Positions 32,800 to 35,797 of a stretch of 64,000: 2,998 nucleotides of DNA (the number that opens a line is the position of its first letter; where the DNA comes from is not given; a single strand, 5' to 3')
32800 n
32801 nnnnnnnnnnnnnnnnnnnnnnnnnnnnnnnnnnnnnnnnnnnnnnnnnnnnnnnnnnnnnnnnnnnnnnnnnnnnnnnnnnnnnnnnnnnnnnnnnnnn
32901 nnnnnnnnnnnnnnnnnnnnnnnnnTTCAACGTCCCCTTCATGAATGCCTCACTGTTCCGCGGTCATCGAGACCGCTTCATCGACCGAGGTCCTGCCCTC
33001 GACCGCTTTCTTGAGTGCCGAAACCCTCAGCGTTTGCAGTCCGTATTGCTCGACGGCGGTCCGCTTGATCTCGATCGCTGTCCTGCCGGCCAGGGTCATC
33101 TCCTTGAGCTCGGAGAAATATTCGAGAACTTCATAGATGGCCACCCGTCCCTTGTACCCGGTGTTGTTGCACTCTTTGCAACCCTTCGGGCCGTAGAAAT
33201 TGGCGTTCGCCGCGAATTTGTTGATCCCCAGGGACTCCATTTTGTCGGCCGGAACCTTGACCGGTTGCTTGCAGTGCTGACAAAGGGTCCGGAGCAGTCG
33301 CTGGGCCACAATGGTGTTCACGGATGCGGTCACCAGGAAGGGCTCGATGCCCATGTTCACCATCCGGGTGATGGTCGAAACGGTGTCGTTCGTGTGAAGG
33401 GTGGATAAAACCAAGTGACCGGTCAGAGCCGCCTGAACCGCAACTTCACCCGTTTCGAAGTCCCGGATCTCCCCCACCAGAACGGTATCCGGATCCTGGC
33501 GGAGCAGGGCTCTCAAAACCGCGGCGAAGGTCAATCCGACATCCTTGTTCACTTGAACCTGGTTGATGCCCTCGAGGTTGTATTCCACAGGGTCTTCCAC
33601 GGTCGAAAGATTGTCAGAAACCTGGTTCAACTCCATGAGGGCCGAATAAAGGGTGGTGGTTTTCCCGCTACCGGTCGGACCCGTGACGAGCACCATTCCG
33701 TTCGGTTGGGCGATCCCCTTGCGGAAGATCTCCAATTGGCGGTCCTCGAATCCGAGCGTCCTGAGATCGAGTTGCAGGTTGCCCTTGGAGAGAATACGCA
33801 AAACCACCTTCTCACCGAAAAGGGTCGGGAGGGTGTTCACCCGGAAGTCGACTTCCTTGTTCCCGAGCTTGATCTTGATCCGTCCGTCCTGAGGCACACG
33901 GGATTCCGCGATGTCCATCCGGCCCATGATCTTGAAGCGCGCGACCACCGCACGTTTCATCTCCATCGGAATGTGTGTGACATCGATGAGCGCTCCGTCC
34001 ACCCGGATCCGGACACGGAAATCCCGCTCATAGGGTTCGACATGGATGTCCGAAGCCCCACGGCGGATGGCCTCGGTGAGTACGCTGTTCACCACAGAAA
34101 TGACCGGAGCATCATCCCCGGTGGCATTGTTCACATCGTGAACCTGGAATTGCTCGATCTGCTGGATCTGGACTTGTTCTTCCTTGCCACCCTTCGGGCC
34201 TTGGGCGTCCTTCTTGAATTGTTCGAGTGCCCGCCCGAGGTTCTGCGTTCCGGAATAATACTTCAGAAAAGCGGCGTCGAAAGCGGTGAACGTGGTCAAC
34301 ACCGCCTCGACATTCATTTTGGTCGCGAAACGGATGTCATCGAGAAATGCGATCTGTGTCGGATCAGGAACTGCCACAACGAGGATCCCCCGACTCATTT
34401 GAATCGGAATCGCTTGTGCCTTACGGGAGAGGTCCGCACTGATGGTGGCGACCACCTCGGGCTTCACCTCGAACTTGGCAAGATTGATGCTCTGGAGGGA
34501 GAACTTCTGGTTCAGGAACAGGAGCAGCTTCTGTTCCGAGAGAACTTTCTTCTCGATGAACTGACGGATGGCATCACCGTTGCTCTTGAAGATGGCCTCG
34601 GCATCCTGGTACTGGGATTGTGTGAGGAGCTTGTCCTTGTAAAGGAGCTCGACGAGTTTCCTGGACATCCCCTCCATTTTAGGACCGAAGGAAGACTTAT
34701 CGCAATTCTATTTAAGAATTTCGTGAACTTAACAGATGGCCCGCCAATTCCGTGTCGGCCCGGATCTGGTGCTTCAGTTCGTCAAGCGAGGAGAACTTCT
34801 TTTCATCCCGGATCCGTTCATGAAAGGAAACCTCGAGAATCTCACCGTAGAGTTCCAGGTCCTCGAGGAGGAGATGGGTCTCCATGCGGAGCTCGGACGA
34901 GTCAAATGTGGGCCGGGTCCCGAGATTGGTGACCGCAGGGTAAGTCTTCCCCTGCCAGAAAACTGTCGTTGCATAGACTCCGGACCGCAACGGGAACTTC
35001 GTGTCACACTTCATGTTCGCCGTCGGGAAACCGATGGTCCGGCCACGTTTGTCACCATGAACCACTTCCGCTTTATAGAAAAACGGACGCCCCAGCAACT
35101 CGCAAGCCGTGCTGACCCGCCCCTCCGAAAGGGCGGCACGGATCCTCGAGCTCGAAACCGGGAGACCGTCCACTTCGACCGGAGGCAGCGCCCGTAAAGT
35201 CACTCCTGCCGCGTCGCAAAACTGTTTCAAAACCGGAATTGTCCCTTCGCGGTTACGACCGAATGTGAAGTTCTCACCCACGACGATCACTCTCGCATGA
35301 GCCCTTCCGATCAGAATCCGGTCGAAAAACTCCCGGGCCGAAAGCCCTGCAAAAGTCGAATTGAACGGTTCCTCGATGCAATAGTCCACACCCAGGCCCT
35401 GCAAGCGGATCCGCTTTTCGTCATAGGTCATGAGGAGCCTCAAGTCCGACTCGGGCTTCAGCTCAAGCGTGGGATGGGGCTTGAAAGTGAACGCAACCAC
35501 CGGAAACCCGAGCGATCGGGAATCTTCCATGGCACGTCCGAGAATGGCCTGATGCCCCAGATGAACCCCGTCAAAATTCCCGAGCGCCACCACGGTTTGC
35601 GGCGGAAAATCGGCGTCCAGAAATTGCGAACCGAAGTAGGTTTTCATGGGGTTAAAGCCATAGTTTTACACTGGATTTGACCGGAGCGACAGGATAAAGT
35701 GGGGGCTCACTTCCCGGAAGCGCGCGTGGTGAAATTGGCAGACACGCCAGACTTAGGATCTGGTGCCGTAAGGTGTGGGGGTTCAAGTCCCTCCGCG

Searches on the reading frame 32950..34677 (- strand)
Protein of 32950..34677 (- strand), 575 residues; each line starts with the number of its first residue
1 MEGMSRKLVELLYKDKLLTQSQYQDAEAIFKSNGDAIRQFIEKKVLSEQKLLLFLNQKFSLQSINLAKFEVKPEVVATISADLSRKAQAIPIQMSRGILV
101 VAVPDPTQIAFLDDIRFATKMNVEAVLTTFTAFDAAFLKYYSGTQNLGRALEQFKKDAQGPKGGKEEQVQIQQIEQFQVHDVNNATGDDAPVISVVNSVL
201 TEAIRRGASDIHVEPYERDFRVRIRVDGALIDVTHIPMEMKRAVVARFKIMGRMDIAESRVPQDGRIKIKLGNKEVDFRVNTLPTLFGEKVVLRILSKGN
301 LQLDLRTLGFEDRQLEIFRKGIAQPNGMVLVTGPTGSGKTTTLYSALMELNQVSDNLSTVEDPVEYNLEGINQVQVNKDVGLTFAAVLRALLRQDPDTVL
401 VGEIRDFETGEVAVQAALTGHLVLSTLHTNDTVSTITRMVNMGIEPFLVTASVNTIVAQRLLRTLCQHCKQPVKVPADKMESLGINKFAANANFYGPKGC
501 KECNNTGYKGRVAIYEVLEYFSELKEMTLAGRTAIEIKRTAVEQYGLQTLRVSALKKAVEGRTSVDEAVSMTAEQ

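Call 14: search_protein_families(library=pfam, proteins=[window:32950-34677:-], max_evalue=0.001)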
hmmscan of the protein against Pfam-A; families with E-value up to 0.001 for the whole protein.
window:32950-34677:- (575 aa): 5 families
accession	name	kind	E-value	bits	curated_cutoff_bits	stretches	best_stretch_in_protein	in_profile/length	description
PF00437.27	T2SSE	-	4.7e-139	463.6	24.9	1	188-568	4-368/370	Type II/IV secretion system protein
PF05157.20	MshEN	-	4.8e-15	55.8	23.1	1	60-144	2-87/90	MshEN domain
PF13401.12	AAA_22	-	5.5e-05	23.9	27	1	326-371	5-50/130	AAA domain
PF25199.1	nSTAND_NTPase5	-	0.00054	20.2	34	0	325-352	40-67/145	Novel STAND NTPase 5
PF13191.12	AAA_16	-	0.00081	20.4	32.6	0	323-420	20-110/167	AAA ATPase domain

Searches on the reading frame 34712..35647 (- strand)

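Call 37: search_protein_families(library=pfam, proteins=[window:34712-35647:-], max_evalue=0.001)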
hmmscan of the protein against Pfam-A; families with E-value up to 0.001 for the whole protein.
window:34712-35647:- (311 aa): 2 families
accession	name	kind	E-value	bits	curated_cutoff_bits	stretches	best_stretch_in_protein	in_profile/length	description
PF06574.18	FAD_syn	-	4.5e-45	153.7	27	1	15-168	5-158/158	FAD synthetase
PF01687.23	Flavokinase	-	3.1e-40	137.7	19.6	1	185-304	1-122/124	Riboflavin kinase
